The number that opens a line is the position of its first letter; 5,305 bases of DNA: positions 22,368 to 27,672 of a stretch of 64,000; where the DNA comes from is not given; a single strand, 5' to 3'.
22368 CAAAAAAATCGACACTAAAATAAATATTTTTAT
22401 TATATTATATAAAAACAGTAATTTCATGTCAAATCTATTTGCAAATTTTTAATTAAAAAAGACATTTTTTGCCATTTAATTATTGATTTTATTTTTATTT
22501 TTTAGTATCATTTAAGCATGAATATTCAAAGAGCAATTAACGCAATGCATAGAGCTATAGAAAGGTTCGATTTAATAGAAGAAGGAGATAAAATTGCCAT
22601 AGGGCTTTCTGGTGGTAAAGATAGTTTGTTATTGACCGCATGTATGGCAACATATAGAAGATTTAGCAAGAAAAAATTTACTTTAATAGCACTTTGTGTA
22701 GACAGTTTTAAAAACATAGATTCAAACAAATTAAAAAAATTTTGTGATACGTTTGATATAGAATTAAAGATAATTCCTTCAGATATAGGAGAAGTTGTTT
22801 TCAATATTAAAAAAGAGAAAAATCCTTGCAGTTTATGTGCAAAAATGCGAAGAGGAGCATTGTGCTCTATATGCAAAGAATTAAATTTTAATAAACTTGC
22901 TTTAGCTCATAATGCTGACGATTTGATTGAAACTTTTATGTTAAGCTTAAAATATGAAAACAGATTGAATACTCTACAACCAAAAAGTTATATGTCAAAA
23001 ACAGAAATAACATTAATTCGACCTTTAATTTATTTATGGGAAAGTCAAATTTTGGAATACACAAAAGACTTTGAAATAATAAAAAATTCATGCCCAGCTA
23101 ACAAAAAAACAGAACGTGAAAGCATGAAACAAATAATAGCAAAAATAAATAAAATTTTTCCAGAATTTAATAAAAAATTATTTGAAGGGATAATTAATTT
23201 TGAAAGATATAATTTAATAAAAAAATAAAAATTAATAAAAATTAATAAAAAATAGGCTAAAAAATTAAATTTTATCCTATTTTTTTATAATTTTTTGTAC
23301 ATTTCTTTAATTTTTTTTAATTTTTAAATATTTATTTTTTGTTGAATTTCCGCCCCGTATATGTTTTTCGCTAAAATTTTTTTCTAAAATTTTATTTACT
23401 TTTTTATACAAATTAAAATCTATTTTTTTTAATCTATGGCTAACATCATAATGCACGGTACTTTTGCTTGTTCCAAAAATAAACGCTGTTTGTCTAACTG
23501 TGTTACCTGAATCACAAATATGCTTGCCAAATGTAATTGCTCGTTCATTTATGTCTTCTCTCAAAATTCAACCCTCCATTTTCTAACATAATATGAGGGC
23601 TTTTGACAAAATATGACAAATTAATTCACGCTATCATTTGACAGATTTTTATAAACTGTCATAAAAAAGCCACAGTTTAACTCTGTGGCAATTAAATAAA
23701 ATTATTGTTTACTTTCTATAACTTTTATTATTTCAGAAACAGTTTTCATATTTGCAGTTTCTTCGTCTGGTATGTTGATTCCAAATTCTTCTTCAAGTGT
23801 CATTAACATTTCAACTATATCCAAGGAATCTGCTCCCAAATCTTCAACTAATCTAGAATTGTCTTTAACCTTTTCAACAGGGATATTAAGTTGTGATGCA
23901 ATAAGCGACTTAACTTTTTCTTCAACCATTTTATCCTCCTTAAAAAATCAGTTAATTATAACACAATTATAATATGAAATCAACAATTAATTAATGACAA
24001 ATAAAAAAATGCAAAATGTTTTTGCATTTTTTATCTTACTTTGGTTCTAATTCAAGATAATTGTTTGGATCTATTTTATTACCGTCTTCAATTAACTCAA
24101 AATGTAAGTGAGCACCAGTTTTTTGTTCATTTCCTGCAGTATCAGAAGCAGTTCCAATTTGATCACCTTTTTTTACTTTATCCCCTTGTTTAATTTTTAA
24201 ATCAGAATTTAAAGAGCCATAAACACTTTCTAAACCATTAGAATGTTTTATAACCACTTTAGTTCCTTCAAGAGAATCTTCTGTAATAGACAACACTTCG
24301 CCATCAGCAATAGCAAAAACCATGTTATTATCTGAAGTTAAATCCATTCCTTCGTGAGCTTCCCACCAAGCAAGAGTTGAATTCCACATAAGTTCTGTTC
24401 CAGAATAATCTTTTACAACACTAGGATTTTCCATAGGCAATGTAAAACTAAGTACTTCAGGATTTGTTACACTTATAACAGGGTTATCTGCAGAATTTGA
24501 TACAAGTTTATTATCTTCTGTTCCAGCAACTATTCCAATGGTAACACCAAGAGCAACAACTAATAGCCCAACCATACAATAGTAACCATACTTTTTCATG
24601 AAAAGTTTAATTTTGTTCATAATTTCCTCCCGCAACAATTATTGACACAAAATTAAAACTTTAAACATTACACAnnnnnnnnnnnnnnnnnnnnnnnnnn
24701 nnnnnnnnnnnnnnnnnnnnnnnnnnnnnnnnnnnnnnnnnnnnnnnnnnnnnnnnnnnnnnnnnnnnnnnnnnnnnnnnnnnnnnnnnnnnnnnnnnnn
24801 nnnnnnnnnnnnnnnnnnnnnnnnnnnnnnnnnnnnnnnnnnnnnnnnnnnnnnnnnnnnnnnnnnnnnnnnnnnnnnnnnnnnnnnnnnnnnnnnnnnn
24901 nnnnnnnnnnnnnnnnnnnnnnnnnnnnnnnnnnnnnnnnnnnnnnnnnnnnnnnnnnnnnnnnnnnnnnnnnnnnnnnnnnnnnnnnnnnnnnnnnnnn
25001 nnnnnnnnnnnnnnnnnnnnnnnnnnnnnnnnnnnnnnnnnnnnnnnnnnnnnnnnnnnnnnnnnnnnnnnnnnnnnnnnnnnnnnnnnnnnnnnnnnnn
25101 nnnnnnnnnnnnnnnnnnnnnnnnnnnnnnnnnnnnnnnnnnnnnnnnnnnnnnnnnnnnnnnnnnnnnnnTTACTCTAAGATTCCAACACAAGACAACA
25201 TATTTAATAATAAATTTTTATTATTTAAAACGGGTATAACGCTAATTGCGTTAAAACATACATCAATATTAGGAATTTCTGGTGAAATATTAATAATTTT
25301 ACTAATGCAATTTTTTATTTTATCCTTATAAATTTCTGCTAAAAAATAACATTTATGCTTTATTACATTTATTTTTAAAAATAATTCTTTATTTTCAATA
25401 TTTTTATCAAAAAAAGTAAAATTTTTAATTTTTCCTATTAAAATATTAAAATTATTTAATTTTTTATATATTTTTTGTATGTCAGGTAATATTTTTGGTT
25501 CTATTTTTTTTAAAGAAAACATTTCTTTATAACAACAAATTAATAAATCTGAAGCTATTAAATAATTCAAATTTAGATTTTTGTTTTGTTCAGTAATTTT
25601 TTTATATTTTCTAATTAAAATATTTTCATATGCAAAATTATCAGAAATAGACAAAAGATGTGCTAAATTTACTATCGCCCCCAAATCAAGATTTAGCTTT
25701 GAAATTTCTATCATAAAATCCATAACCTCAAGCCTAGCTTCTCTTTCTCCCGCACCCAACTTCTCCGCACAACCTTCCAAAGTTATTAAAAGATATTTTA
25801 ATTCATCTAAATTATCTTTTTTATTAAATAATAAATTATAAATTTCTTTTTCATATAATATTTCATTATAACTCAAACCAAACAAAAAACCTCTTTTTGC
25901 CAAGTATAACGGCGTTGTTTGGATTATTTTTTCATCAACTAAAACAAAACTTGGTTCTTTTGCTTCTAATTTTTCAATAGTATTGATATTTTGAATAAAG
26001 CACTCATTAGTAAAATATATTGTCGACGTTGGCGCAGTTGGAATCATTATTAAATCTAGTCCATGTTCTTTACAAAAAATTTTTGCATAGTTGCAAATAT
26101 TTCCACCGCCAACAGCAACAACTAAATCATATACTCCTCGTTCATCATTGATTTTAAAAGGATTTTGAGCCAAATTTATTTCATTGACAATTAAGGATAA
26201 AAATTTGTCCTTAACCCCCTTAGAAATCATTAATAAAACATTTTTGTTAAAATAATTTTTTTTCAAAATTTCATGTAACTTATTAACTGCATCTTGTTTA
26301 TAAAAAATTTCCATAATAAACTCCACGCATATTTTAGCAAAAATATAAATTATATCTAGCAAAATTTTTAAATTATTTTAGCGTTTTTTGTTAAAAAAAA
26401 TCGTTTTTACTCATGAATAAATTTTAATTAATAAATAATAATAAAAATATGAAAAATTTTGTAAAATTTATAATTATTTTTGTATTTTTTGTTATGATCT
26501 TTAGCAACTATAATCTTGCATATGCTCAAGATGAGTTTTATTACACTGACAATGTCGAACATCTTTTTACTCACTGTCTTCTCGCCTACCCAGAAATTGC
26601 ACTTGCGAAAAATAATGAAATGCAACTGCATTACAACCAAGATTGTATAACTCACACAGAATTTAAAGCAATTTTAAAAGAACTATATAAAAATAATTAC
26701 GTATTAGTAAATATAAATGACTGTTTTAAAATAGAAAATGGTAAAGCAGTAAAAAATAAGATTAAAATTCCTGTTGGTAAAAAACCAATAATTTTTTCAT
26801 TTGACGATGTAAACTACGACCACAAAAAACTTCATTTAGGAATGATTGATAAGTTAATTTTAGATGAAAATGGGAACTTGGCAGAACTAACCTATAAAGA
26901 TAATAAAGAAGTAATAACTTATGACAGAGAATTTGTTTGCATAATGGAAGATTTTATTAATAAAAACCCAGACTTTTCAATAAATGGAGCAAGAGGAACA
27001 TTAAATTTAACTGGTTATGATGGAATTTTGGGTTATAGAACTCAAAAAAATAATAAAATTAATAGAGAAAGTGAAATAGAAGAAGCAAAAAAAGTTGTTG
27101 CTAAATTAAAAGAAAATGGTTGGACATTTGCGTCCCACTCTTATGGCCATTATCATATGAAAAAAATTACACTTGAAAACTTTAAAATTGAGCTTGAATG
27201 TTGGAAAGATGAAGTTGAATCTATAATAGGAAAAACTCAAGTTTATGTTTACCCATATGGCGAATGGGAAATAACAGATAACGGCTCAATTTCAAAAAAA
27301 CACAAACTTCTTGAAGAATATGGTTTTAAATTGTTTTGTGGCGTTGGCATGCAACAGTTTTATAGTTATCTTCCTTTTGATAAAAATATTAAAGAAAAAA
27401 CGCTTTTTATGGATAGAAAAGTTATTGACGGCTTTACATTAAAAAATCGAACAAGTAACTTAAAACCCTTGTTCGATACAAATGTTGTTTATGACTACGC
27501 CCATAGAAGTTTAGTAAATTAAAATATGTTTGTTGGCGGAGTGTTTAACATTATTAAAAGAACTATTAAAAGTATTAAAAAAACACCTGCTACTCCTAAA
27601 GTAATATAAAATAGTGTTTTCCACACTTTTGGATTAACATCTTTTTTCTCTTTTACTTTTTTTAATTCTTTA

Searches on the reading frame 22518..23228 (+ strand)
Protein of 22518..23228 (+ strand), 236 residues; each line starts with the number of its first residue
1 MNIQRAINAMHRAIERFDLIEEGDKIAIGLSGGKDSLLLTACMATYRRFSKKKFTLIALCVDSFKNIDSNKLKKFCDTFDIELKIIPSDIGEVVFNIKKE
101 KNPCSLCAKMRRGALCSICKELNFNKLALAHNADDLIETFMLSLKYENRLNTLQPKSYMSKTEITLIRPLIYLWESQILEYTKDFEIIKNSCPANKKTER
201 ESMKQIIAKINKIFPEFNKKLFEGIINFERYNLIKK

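Call 71: search_protein_families(library=pfam, proteins=[window:22518-23228:+])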
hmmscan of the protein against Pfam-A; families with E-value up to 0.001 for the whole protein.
window:22518-23228:+ (236 aa): 1 family
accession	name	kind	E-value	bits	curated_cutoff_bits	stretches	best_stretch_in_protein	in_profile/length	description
PF01171.26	ATP_bind_3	-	9.1e-21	74.8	27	1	25-188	1-162/182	PP-loop family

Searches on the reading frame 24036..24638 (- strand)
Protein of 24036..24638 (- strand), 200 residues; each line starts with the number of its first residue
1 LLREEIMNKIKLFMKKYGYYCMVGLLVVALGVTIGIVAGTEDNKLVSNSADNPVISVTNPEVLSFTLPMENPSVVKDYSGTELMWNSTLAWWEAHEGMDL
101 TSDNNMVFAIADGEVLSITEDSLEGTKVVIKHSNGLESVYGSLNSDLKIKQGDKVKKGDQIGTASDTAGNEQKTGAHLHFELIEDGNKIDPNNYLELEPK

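Call 71: search_protein_families(library=pfam, proteins=[window:24036-24638:-])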
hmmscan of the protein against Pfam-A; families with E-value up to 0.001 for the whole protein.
window:24036-24638:- (200 aa): 1 family
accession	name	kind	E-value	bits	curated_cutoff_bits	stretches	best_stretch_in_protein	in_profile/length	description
PF01551.29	Peptidase_M23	-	8.2e-23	80.9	28.7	1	94-191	2-96/96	Peptidase family M23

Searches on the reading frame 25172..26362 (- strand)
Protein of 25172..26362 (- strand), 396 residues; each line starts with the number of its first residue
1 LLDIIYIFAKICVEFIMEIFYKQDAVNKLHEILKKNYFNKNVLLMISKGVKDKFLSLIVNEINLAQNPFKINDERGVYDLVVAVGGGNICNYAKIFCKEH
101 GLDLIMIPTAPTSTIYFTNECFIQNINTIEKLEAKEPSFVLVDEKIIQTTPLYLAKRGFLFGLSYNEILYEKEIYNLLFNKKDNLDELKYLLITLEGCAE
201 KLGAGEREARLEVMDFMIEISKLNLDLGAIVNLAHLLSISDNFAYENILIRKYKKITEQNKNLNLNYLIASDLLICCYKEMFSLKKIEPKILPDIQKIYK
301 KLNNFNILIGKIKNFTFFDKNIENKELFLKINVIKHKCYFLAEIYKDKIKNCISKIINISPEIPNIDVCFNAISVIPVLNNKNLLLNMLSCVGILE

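Call 71: search_protein_families(library=pfam, proteins=[window:25172-26362:-])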
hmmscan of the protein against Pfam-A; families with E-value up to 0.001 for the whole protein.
window:25172-26362:- (396 aa): 2 families
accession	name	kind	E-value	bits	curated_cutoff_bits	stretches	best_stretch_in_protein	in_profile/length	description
PF13685.12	Fe-ADH_2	-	2.5e-10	41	28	1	77-151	74-149/149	Iron-containing alcohol dehydrogenase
PF00465.25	Fe-ADH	-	4.7e-05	23.5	31.3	0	78-138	81-162/168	Iron-containing alcohol dehydrogenase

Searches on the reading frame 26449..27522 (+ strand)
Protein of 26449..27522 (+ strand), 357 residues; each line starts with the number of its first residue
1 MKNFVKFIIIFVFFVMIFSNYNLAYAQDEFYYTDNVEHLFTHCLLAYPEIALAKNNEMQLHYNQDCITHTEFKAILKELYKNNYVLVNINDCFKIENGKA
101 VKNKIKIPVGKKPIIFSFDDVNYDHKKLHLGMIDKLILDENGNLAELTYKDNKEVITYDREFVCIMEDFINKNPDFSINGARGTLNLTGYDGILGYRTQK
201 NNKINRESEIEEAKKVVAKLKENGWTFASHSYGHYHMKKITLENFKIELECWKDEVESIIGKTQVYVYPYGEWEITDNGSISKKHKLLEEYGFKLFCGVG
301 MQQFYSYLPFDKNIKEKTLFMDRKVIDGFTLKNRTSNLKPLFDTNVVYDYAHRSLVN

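Call 71: search_protein_families(library=pfam, proteins=[window:26449-27522:+])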
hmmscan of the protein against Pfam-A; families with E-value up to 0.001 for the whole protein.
window:26449-27522:+ (357 aa): 1 family
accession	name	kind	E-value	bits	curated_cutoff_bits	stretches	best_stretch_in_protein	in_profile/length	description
PF01522.26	Polysacc_deac_1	-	6e-09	36.4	23.1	1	208-274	42-109/124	Polysaccharide deacetylase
